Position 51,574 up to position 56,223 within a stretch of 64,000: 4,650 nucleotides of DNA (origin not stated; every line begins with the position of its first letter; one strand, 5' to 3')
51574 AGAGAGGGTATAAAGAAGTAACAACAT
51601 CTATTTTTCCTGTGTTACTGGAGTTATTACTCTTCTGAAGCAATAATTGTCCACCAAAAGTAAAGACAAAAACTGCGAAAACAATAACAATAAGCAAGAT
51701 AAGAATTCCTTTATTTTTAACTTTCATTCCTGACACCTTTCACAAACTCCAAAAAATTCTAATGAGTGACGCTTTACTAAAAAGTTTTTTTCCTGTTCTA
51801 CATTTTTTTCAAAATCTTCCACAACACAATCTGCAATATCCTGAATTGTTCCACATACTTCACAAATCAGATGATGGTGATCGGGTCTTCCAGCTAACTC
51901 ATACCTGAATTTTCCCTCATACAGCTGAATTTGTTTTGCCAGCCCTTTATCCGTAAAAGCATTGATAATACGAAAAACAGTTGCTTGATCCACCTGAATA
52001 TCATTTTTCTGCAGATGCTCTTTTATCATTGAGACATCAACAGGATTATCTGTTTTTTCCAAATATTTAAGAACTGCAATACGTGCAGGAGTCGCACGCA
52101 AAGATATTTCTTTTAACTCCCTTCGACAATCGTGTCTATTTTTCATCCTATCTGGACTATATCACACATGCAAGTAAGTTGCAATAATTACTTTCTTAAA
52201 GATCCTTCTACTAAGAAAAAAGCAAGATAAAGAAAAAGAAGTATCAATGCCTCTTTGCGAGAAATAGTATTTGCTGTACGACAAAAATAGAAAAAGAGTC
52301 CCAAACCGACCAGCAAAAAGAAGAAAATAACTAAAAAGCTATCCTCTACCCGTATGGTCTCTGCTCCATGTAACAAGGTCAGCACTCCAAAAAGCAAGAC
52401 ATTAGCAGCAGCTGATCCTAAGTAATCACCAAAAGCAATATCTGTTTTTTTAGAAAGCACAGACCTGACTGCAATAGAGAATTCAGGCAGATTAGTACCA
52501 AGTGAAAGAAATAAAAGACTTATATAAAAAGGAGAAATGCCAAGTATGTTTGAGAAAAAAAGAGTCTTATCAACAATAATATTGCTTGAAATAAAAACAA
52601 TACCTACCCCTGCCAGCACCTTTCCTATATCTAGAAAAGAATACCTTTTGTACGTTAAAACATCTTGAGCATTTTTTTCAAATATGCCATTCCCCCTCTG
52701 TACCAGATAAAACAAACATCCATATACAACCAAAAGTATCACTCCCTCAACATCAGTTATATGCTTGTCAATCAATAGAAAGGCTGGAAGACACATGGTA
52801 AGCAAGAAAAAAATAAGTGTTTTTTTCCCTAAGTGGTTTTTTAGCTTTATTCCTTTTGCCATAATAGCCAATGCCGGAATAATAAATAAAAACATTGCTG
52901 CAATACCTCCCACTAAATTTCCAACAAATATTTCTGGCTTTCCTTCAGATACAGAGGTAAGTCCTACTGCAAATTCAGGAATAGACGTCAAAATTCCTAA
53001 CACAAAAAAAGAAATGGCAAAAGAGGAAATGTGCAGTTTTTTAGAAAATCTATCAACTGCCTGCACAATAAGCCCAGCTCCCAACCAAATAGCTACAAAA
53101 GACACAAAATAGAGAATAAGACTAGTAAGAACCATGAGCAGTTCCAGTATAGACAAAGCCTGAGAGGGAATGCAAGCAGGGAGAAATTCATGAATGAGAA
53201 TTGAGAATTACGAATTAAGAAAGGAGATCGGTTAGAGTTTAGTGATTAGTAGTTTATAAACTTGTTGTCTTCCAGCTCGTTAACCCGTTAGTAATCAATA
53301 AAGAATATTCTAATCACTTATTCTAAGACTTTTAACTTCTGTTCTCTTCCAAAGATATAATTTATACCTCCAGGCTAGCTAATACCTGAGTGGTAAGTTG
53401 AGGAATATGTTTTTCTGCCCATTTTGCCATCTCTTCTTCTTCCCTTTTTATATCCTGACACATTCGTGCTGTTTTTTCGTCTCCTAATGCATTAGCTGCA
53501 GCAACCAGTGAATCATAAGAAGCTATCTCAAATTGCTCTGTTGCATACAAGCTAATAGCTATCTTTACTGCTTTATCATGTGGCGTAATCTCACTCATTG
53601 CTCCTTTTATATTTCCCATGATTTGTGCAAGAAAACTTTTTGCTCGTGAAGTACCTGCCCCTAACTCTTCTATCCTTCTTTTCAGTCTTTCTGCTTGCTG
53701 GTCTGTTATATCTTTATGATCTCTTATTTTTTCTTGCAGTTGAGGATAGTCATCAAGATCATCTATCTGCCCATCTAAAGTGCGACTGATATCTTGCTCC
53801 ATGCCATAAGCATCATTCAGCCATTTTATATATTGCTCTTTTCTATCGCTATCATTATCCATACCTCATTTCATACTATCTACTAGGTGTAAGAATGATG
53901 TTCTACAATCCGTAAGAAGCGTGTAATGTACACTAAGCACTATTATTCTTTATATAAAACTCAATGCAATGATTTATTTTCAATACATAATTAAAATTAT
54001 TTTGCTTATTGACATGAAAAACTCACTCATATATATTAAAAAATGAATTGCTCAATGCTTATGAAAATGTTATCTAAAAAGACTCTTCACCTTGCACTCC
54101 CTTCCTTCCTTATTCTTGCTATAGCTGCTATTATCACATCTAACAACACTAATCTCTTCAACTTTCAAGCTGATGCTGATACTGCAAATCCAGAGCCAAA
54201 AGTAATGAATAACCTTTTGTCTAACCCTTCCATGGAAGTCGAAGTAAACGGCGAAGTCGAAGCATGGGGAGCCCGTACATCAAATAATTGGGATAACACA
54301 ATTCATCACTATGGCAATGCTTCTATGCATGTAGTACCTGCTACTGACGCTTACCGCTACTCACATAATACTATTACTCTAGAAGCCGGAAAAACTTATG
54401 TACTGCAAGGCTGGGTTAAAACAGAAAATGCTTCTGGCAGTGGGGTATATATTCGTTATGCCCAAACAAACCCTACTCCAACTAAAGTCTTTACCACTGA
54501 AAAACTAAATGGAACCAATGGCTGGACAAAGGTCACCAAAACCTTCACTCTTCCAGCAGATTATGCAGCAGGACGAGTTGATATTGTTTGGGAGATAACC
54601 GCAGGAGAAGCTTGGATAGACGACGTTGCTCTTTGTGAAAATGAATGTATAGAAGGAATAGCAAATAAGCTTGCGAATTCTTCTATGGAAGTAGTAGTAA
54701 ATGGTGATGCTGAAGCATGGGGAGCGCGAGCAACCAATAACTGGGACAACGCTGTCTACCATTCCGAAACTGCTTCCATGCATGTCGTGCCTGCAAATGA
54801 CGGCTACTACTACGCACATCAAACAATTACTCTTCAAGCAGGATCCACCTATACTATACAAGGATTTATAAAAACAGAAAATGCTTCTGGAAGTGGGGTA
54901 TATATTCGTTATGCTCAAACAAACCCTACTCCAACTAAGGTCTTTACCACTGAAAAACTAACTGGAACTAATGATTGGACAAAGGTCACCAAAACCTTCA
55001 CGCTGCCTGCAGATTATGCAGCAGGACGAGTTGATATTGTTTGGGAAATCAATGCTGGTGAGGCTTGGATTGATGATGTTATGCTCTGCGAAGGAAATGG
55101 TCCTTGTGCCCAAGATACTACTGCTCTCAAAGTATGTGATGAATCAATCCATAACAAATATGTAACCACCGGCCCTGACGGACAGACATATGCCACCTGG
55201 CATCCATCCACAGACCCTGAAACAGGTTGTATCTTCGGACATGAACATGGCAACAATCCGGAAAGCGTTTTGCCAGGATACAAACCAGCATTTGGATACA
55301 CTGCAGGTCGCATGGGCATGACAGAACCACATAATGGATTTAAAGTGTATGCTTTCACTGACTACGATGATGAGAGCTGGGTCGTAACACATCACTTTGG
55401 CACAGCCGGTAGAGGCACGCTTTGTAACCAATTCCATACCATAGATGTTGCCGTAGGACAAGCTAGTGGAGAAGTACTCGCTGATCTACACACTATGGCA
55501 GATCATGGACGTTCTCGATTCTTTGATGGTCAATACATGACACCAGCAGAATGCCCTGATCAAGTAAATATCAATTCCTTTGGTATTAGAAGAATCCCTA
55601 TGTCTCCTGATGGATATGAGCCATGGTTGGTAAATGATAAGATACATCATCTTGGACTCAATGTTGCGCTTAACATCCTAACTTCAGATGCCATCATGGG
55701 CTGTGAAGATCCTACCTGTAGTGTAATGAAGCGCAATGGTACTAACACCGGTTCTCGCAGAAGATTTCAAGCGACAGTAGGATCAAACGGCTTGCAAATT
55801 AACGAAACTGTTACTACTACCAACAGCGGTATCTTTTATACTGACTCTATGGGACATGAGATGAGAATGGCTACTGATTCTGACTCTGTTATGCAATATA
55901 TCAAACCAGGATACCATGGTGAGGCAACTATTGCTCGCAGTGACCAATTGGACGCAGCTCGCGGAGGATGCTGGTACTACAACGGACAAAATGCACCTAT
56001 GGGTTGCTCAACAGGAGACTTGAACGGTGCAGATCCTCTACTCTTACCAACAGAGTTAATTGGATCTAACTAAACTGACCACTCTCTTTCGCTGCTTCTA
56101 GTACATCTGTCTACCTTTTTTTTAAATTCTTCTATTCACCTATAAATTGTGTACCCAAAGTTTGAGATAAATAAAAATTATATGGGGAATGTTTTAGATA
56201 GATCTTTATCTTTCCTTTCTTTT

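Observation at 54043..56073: Secreted protein with a recently duplicated ~450-bp CBM-like module and a Cys/His-rich C-terminal domain of unknown function; composition looks atypical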

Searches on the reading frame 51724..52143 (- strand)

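Call 80: search_protein_families(library=pfam, proteins=[window:51724-52143:-], max_evalue=0.00001)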
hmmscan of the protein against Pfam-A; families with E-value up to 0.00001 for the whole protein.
window:51724-52143:- (139 aa): 1 family
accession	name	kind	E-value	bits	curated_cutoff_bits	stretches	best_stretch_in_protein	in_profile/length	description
PF01475.25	FUR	-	1.7e-25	90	23.1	1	14-130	3-120/121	Ferric uptake regulator family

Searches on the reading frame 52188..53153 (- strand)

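Call 80: search_protein_families(library=pfam, proteins=[window:52188-53153:-], max_evalue=0.00001)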
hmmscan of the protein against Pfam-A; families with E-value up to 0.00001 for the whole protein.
window:52188-53153:- (321 aa): 1 family
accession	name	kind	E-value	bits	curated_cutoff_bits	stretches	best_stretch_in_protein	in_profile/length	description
PF01699.29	Na_Ca_ex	-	2.3e-38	132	24.9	2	11-150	2-148/151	Sodium/calcium exchanger protein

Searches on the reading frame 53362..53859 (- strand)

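Call 80: search_protein_families(library=pfam, proteins=[window:53362-53859:-], max_evalue=0.00001)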
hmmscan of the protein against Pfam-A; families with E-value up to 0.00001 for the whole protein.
window:53362-53859:- (165 aa): 2 families
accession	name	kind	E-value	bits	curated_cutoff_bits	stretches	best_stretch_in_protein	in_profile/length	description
PF05974.18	DUF892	-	3.2e-33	115.5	23.7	1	7-159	3-157/159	Domain of unknown function (DUF892)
PF00210.30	Ferritin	-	1.9e-08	34.8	24.5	1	37-155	29-139/142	Ferritin-like domain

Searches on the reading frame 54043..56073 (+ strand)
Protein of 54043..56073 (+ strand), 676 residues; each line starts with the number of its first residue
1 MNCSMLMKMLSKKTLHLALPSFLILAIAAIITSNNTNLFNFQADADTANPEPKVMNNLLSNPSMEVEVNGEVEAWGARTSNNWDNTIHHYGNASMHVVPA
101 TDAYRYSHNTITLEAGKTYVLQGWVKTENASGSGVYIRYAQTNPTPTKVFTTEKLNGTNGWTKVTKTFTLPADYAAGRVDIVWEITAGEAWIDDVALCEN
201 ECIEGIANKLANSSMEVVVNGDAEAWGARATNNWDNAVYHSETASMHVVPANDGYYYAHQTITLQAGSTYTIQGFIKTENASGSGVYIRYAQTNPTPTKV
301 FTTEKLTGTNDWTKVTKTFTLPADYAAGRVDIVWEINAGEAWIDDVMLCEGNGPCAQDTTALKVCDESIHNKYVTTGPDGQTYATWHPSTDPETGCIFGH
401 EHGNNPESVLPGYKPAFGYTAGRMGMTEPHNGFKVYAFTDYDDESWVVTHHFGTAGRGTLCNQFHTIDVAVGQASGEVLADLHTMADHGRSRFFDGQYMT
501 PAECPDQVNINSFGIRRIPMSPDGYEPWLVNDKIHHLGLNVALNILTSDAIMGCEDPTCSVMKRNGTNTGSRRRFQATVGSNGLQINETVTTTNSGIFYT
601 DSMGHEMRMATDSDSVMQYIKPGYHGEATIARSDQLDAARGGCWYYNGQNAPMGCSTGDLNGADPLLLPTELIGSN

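Call 4: search_protein_families(library=pfam, proteins=[window:54043-56070:+], max_evalue=1)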
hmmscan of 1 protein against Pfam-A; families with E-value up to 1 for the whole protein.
window:54043-56070:+ (676 aa): 7 families
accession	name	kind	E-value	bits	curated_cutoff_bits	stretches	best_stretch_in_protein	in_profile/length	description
PF02018.23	CBM_4_9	-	1e-20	74.9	25.9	2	56-179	1-127/136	Carbohydrate binding domain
PF22637.2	CBM_4_9_1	-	5e-16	59.7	27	2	240-347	41-147/148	BppA domain 1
PF25729.1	crAss_MUZ_C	-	0.078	13.9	27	0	143-170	22-54/83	Crassvirus muzzle protein C-terminal domain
PF03422.21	CBM_6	-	0.1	13.3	28.9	1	243-323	18-99/125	Carbohydrate binding module (family 6)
PF20559.3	DUF6770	-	0.11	11.4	27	0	77-145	304-373/520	Family of unknown function (DUF6770)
PF07076.17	DUF1344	-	0.15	12.3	23.1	0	109-122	16-29/60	Protein of unknown function (DUF1344)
PF18805.7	LRR_10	-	0.49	10.6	30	0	637-656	19-38/67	Leucine-rich repeat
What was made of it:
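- On CBM_4_9 (Pfam PF02018; CAZy CBM4/9/16/22-type beta-sandwich): PF22637 CBM_4_9_1 also matches at 59.7 bits (call 4).
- On LAS metallopeptidases (M23/M15): No such Pfam hit at E<=1 (call 4).
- Closest known: Modular secreted carbohydrate-active enzymes with tandem CBM4/CBM9/CBM22-type modules. Same: It has an N-terminal secretion signal, two tandem CBM_4_9 beta-sandwich modules (call 4) and a single functional head.
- Checked: Both modules are CBM_4_9 (PF02018, E=1e-20, 74.9 bits against a cut-off of 25.9, two stretches; call 4).
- Two CBM_4_9 hits lie above the Pfam threshold (call 4). There is no Pfam Peptidase_M23 or M15 hit even at E<=1 (call 4). There is no AA9/AA10-type Pfam hit (call 4).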

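Call 5: search_protein_families(library=ncbifam, proteins=[window:54043-56070:+], max_evalue=1)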
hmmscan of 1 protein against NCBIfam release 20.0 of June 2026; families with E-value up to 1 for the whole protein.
window:54043-56070:+ (676 aa): 2 families
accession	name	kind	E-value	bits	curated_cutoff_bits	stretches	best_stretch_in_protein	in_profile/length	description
NF033903.0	VaFE_rpt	domain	0.00062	20.1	24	0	264-335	50-113/121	VaFE repeat-containing surface-anchored protein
NF033216.1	lipo_YgdI_YgdR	subfamily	0.32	10.9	42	0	259-284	22-47/71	YgdI/YgdR family lipoprotein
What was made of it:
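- Closest known: Modular secreted carbohydrate-active enzymes with tandem CBM4/CBM9/CBM22-type modules. Different: The head is not a GH, PL, CE or AA family recognisable by Pfam or NCBIfam (calls 4, 5).
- Checked: This region has no Pfam or NCBIfam assignment (calls 4, 5).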

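Call 9: search_solved_structures(query=window:54043-56070:+, max_evalue=1)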
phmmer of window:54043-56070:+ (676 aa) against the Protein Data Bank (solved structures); distinct sequences matched with E-value up to 1: 3.
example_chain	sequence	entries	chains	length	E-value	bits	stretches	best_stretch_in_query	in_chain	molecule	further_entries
4mgq_A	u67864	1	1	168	7.1e-05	24.6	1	254-353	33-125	Glycosyl hydrolase family 10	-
4d0q_A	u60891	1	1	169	0.0079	17.8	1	257-350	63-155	HYALURONATE LYASE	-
6cfw_I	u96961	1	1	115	0.58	11.6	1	402-446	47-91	MBH subunit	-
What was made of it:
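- Closest known: Modular secreted carbohydrate-active enzymes with tandem CBM4/CBM9/CBM22-type modules. Same: Weak PDB sequence matches are to CBMs of a GH10 enzyme and a hyaluronate lyase (call 9).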

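Call 19: find_encoding_contigs(protein=window:54043-56073:+, flank=10000, max_places=4)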
Protein window:54043-56073:+ (676 aa): no gene with exactly this product is on record in the collection.

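Call 34: find_encoding_contigs(protein=window:54055-56073:+, flank=3000, max_places=3)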
Protein window:54055-56073:+ (672 aa): no gene with exactly this product is on record in the collection.
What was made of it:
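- Tried and rejected: Exact-protein look-ups for source and context. find_encoding_contigs returned nothing for either start codon (calls 19, 34).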

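Call 35: list_cluster_members(proteins=[window:54055-56070:+, P0005, P0024, P0004])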
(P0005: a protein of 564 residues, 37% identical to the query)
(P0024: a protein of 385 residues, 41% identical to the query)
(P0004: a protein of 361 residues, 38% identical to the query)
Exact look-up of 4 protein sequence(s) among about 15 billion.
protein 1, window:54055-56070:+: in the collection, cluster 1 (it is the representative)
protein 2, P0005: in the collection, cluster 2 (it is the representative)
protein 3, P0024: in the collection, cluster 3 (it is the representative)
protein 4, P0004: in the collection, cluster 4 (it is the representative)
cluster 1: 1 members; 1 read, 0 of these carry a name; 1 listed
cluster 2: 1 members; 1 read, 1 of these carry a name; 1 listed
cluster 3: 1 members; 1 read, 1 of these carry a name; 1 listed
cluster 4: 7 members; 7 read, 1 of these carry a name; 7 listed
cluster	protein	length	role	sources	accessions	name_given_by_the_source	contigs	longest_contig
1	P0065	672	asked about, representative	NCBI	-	-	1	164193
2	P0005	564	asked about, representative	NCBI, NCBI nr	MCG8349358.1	MAG: hypothetical protein MI924_16450 [Chloroflexales bacterium] | hypothetical protein [Chloroflexales bacterium]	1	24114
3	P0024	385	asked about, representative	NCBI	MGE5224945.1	MAG: hypothetical protein ACM3PY_21120 [Omnitrophica WOR_2 bacterium]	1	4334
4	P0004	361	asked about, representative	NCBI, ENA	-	-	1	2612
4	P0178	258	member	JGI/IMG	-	hypothetical protein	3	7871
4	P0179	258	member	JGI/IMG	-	-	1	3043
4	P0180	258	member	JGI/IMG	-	-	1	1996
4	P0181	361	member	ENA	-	-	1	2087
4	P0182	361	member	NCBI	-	-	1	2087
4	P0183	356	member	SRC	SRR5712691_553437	-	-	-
